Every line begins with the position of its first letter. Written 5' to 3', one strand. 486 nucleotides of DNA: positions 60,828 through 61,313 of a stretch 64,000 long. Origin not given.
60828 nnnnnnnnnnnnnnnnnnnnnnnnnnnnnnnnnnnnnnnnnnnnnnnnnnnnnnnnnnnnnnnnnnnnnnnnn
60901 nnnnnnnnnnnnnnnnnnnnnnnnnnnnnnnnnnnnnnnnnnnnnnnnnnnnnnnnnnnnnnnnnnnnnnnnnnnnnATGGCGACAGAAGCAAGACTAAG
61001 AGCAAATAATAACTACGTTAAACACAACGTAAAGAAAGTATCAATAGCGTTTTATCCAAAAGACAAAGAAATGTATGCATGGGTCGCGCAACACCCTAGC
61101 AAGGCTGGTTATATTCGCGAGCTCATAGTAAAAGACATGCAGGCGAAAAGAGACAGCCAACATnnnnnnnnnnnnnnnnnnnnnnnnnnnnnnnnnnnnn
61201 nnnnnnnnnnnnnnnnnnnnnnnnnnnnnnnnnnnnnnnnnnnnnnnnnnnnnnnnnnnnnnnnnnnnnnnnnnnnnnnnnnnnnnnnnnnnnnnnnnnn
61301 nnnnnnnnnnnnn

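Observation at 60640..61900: Unannotated mini-gene cluster right after the CRISPR array: duplicated small TM peptide + RHH protein modules plus a third Lys-tailed peptide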

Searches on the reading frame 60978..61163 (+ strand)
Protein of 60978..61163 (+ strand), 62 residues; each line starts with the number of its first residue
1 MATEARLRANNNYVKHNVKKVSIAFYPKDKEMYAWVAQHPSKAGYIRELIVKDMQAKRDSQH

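Call 5: search_protein_families(library=pfam, max_evalue=10, proteins=[window:60978-61163:+])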
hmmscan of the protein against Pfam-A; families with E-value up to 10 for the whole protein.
seq(62 aa): 0 families

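Call 6: search_protein_families(library=phrogs, max_evalue=10, proteins=[window:60978-61163:+])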
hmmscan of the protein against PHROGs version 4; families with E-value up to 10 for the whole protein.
seq(62 aa): 3 families
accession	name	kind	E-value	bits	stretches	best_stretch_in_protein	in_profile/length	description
phrog_4223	-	unknown function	4.5e-06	27.9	1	19-60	2-45/67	-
phrog_14312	-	unknown function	0.00057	21.3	1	20-56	5-41/87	-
phrog_16105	-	unknown function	0.034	14.8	1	10-52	169-210/242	-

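Call 8: find_homologous_proteins(query=window:60978-61163:+, max_evalue=0.01)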
Query seq(62 aa) (62 aa): 22 proteins with E <= 0.01 among 23 candidates.
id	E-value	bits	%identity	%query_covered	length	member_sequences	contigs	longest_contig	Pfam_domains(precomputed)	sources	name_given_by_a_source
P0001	9.7e-29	115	89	100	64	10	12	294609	-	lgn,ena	-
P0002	2.8e-27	111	87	98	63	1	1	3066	-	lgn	-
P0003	2.8e-27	111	85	98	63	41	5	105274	-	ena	-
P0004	1.1e-26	109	86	95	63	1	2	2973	-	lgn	-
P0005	1.3e-26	108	93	89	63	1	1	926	-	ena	-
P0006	1.9e-26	108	93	89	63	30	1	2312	-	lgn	-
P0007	2.5e-26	108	89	90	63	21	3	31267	-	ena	-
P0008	2.9e-26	107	85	95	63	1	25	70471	-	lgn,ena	-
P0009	4.1e-26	107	84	100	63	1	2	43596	-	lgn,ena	-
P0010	4.2e-26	107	82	98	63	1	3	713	-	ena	-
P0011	5.1e-26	107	81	100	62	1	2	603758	-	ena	-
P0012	1.6e-25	105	79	98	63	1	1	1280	-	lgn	-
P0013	1.8e-25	105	91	89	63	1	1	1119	-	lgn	-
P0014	2.5e-25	104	83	95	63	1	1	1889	-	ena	-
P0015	4.5e-25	104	82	100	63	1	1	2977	-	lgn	-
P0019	5.2e-16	75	61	100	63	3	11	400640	-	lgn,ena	-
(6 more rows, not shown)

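Call 9: find_encoding_contigs(protein=P0001, flank=6000, max_places=6)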
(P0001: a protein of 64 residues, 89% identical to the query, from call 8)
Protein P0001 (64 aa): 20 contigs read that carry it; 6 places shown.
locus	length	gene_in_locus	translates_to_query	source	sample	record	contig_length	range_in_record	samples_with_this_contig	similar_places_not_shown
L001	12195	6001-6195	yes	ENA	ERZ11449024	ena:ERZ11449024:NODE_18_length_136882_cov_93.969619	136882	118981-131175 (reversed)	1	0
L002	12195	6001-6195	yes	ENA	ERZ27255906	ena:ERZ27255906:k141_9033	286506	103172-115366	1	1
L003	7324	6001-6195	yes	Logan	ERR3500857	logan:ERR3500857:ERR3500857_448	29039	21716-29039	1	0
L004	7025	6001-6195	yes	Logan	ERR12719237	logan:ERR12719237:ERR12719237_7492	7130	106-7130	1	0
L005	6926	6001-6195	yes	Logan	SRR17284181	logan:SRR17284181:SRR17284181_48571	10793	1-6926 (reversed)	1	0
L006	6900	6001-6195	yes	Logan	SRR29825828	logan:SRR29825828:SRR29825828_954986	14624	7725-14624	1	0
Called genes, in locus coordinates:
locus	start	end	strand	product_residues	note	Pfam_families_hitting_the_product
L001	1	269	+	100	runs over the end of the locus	-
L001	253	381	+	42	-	-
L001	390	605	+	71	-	-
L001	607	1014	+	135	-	PF05866:RusA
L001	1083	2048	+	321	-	PF09588:YqaJ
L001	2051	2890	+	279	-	PF03837:RecT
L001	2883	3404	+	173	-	PF00436:SSB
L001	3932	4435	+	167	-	PF13274:SocA_Panacea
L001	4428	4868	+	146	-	PF02661:Fic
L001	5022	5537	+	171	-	-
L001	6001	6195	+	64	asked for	-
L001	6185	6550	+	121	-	PF10711:DUF2513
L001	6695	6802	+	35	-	-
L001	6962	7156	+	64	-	-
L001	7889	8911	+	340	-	PF14386:DUF4417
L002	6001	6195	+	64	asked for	-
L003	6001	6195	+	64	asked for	-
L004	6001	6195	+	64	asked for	-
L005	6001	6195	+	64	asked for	-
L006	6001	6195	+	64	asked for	-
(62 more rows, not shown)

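Call 10: find_encoding_contigs(protein=P0019, flank=6000, max_places=6)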
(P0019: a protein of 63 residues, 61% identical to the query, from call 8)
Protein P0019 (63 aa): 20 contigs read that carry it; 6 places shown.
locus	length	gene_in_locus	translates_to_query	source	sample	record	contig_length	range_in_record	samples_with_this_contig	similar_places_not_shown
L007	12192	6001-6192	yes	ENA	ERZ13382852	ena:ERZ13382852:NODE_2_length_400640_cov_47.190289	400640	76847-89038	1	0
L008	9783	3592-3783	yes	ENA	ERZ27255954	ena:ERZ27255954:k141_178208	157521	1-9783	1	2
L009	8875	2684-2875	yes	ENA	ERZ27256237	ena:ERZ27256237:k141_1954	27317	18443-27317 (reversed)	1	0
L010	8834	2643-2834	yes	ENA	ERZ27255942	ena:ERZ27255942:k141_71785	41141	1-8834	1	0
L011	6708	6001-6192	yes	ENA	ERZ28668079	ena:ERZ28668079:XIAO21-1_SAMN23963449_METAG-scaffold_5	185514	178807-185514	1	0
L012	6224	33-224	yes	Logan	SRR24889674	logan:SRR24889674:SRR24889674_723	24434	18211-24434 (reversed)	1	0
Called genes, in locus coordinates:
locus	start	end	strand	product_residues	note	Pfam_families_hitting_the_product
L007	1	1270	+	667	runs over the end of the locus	PF13185:GAF_2 (faint), PF07228:SpoIIE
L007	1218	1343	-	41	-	-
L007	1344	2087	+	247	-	PF01740:STAS, PF13466:STAS_2 (weak), PF02518:HATPase_c (faint), PF13581:HATPase_c_2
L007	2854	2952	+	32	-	-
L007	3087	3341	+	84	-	-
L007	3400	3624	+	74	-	-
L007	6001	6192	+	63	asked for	-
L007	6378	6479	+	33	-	-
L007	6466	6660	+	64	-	-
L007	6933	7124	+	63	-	-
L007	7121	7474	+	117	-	-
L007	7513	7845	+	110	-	-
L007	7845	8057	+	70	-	-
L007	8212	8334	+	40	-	-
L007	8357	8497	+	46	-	-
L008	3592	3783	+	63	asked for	-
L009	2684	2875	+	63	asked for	-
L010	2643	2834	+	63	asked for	-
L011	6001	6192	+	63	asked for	-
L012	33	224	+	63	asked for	-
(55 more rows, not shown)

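Call 13: search_protein_families(library=ncbifam, max_evalue=10, proteins=[window:60978-61163:+])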
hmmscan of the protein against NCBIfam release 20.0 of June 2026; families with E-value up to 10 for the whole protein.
seq(62 aa): 0 families

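Call 14: search_protein_families(library=padloc, max_evalue=10, proteins=[window:60978-61163:+])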
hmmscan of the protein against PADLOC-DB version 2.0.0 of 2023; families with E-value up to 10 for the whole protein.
seq(62 aa): 1 family
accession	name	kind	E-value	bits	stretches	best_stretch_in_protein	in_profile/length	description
PDLC00530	JetD1|JetD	-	0.0064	13.8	1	30-57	149-176/391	DUF2220; DUF3322; DUF2399 domain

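Call 15: search_solved_structures(query=window:60978-61163:+, max_evalue=10)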
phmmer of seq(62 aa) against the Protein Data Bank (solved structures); distinct sequences matched with E-value up to 10: 1.
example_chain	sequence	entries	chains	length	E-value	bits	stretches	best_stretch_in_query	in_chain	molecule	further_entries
7cui_A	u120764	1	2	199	1.3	13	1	15-54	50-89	Protection of telomeres protein 1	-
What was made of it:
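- Tried and rejected: A sequence search of PDB with RHH1 alone gave nothing (call 15).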

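Call 22: find_related_loci(query=A1, collection=genome_contigs, flank=6000)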
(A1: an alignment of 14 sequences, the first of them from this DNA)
Query A1 (62 aa) in genome_contigs; peptide patterns used: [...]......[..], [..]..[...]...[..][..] (x = any residue, [..] = any of these).
105 stretches matched a pattern; 5 encode a relative of the query (tblastn E <= 1e-3); 5 distinct loci.
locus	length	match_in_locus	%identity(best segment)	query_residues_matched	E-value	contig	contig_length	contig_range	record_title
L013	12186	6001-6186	77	1-62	4e-31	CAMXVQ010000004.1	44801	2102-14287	MAG TPA_asm: uncultured Atopobium sp. isolate SRR17635719_bin.9_metaWRAP_v1.3_MAG genome assembly, contig: ERZ14212543.2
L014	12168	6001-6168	84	1-56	9e-31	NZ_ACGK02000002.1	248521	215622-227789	Fannyhessea vaginae DSM 15829 Contig31.fasta, whole genome shotgun sequence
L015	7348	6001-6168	86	1-56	1e-29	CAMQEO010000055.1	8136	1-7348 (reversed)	MAG TPA_asm: uncultured Atopobium sp. isolate SRR16916882_bin.5_metaWRAP_v1.3_MAG genome assembly, contig: ERZ11466567.7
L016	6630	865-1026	50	2-55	2e-17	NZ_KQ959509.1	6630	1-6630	Atopobium deltae strain DNF00019 Scaffold72, whole genome shotgun sequence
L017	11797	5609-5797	43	1-62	2e-12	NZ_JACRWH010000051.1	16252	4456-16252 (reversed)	Holdemanella hominis strain L34 G9_D3_34_ctg0051, whole genome shotgun sequence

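Call 23: find_related_loci(query=A1, collection=viral_contigs, flank=6000)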
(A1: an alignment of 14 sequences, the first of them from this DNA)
Query A1 (62 aa) in viral_contigs; peptide patterns used: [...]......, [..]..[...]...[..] (x = any residue, [..] = any of these).
173 stretches matched a pattern; 16 encode a relative of the query (tblastn E <= 1e-3); 16 distinct loci.
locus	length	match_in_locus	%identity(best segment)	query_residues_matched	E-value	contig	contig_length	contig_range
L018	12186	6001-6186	53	1-62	4e-20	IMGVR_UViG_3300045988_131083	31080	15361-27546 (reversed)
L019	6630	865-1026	50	2-55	8e-17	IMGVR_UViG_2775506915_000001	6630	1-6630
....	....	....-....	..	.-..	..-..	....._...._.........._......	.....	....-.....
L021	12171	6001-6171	42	1-57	1e-13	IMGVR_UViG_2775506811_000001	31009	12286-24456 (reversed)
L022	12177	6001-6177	51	1-58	2e-13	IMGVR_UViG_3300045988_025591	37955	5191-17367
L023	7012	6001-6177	44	1-58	6e-11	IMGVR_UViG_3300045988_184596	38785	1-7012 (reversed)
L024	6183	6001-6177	44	1-58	6e-11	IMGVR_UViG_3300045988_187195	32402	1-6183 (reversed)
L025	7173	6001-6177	42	1-58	2e-10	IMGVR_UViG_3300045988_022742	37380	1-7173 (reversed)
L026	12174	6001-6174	33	1-57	2e-9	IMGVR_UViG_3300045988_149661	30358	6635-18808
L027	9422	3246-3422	41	1-58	2e-9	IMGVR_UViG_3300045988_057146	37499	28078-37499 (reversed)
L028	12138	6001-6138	39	13-57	2e-7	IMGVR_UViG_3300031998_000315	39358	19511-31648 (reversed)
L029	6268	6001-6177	42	1-58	3e-7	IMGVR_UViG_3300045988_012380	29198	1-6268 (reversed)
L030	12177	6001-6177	36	1-57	3e-6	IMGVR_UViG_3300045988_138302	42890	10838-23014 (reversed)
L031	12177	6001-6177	36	1-57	3e-6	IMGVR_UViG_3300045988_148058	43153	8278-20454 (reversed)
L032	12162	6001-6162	33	3-55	5e-6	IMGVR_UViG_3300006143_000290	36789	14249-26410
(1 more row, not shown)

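Call 24: predict_structure(alignment_id=A1)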
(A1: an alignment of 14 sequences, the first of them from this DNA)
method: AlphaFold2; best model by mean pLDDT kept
length: 62 residues; sequences in the alignment: 14
mean_pLDDT: 69.6   pTM: 0.35
mean pLDDT of the five models: 69.6, 68.3, 64.3, 62.6, 62.0
residues with pLDDT >= 90: 0; 70-90: 37; 50-70: 23; < 50: 2
segments of 3 or more residues with pLDDT < 50: none
pLDDT, mean of each block of 10 residues (from residue 1): 73 63 60 72 76 77 55
secondary structure, 60 per line:
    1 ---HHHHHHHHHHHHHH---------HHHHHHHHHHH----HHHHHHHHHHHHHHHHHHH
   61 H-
elements in order: H4-17 H27-37 H42-61

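Call 29: fold_search(model_id=the predicted structure, library=pdb)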
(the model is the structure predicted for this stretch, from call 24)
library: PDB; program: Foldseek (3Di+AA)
matches with E <= 10: 0; with E <= 0.001: 0
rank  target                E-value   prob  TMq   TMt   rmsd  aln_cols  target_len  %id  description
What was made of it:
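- Tried and rejected: The first AF2 model, built from 14 close sequences, had pLDDT 69.6, and Foldseek against PDB returned no match (calls 24, 29).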

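Call 31: search_protein_representatives(alignment_id=A1)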
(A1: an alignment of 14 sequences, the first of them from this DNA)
Query: 14 sequences, 63 profile positions. Proteins with E-value up to 0.001 (for the whole library): 922; up to 1e-10: 108; up to 1e-30: 1. The best 150 are listed.
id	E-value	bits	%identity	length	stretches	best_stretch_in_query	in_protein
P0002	1.3e-34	134.1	-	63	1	1-62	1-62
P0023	9.8e-19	83.2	-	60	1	1-57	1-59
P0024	2.3e-18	82.0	-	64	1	3-60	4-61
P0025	1.9e-17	79.1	-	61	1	3-59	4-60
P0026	3.6e-17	78.2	-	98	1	3-57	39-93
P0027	5.5e-17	77.6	-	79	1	1-59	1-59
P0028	8.3e-17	77.0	-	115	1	3-61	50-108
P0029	9.1e-17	76.9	-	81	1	3-59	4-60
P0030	1.6e-16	76.1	-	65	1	2-62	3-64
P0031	1.9e-16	75.8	-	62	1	3-60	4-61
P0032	6.6e-16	74.1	-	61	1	3-58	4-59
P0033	6.7e-16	74.1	-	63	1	1-61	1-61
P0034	1.3e-15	73.2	-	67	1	1-56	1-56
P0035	1.6e-15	72.9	-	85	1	3-59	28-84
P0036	2.1e-15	72.5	-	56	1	1-55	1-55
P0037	2.3e-15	72.4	-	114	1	1-56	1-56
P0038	2.7e-15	72.2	-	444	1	1-56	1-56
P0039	3.1e-15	72.0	-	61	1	1-56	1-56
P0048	2.5e-14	69.1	-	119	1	1-60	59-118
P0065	3.9e-13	65.3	-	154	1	1-57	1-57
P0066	4.2e-13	65.2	-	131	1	1-58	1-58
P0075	1.5e-12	63.4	-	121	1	1-61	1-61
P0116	4.2e-11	58.8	-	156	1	3-56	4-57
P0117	4.3e-11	58.7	-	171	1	3-59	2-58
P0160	5.5e-10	55.2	-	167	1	1-59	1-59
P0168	8.9e-10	54.5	-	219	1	2-55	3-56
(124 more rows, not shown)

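Call 35: find_encoding_contigs(protein=P0029, flank=8000, max_places=4)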
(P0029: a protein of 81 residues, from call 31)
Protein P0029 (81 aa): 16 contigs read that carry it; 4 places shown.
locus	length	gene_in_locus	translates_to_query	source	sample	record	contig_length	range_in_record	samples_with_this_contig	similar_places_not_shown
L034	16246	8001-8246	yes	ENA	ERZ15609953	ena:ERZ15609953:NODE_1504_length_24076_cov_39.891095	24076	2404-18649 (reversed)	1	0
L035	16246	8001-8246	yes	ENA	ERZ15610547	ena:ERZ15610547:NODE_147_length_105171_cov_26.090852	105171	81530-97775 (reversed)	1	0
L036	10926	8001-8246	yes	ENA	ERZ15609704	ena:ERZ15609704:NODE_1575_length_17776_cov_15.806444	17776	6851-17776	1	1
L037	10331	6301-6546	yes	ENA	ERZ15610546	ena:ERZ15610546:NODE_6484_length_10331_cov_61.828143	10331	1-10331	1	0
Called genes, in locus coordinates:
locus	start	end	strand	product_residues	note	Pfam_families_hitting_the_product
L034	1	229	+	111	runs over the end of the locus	PF09827:CRISPR_Cas2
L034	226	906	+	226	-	PF09711:Cas_Csn2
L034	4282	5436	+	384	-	PF25310:VG15, PF18451:CdiA_C (faint)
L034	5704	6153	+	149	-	-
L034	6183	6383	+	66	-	-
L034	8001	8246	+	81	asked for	-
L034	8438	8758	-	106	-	-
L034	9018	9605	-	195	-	-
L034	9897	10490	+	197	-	PF18475:PIN7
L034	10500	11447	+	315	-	PF20194:DUF6557 (weak)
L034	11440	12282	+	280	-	-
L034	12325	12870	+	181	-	PF13302:Acetyltransf_3, PF00583:Acetyltransf_1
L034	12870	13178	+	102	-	PF15919:HicB_lk_antitox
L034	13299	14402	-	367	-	PF13191:AAA_16 (weak), PF13412:HTH_24 (faint)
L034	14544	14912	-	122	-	PF02537:CRCB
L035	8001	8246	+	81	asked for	-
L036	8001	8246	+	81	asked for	-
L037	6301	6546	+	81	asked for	-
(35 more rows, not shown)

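Call 42: search_protein_families(library=pfam, alignment_id=A2, max_evalue=1)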
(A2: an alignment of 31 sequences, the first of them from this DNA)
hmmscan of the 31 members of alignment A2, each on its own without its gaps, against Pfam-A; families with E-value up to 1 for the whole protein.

A. member 1, seq(62 aa): 0 families

B. families by the number of members that match (of 31 scanned): 17 families
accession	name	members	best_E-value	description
PF01672.21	Plasmid_parti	1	4e-05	Putative plasmid partition protein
PF10642.14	Tom5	1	0.0064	Mitochondrial import receptor subunit or translocase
PF08343.15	RNR_N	1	0.013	Ribonucleotide reductase N-terminal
PF11332.13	DUF3134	1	0.016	Protein of unknown function (DUF3134)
PF15684.10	AROS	1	0.026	Active regulator of SIRT1, or 40S ribosomal protein S19-binding 1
PF13619.11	KTSC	1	0.036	KTSC domain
PF00855.23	PWWP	1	0.038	PWWP domain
PF18075.7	FtsX_ECD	1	0.039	FtsX extracellular domain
PF15009.12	STING_LBD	1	0.042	STING ligand-binding domain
PF10281.14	Ish1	1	0.063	Putative nuclear envelope organisation protein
PF10313.15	DUF2415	1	0.083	Uncharacterised protein domain (DUF2415)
PF08134.16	cIII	1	0.092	cIII protein family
PF22756.2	E217_gp29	1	0.11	E217 gateway protein gp29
PF22298.2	Tsr1_G-like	1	0.11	Tsr1, G-like domain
PF03468.20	XS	1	0.11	XS domain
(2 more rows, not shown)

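Call 43: search_solved_structures(query=A2, max_evalue=10, show_alignments=2)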
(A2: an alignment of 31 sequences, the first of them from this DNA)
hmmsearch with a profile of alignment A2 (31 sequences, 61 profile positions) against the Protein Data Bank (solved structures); distinct sequences matched with E-value up to 10: 78 (the best 60 are shown).
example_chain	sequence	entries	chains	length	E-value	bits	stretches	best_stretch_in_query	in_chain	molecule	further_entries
2kke_A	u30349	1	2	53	0.086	15.9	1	17-55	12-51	Uncharacterized protein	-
2dxv_A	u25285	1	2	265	0.76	12.9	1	42-54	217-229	diphthine synthase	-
8x5v_A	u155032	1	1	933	0.84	12.8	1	21-56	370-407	BlCas9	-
2dv4_A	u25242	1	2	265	0.9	12.7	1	42-54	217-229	diphthine synthase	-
2dv3_A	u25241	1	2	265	0.93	12.6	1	42-54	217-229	diphthine synthase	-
2dv5_A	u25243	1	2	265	0.96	12.6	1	42-54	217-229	diphthine synthase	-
2pcg_A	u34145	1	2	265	1.1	12.4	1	42-54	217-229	Probable diphthine synthase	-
2emr_A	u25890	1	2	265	1.1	12.4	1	42-54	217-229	Probable diphthine synthase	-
2p6k_A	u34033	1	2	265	1.1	12.4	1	42-54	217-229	diphthine synthase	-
2egl_A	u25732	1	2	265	1.1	12.4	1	42-54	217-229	diphthine synthase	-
2e08_A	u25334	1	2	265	1.1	12.3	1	42-54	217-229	Probable diphthine synthase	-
2e17_A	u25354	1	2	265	1.1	12.3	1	42-54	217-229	Probable diphthine synthase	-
2pck_A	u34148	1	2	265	1.1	12.3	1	42-54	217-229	diphthine synthase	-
2dsi_A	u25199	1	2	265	1.1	12.3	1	42-54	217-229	diphthine synthase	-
2el1_A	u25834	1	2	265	1.1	12.3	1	42-54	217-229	diphthine synthase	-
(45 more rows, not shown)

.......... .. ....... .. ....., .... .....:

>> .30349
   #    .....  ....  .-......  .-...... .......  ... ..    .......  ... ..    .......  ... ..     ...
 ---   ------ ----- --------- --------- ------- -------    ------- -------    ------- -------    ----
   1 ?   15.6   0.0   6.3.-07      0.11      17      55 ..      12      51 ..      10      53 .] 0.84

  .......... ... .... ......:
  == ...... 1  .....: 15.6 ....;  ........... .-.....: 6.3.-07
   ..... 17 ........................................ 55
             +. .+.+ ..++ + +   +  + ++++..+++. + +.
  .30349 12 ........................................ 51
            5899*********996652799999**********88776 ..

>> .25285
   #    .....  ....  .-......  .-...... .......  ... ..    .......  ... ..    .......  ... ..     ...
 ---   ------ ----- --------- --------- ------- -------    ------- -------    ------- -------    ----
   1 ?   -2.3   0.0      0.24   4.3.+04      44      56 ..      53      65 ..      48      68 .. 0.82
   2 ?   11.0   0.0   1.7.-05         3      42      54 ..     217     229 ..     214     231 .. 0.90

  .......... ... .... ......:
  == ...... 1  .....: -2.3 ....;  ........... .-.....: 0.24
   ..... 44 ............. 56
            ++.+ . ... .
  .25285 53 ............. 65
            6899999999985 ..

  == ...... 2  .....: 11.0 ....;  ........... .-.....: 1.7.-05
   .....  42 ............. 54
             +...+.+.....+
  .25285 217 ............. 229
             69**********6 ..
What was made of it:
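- On Ribbon-helix-helix (Arc/MetJ/CopG) superfamily: The profile search of PDB sequences aligns best to the 53-aa chain 2kke over the strand-helix-helix region, E=0.086 (call 43).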
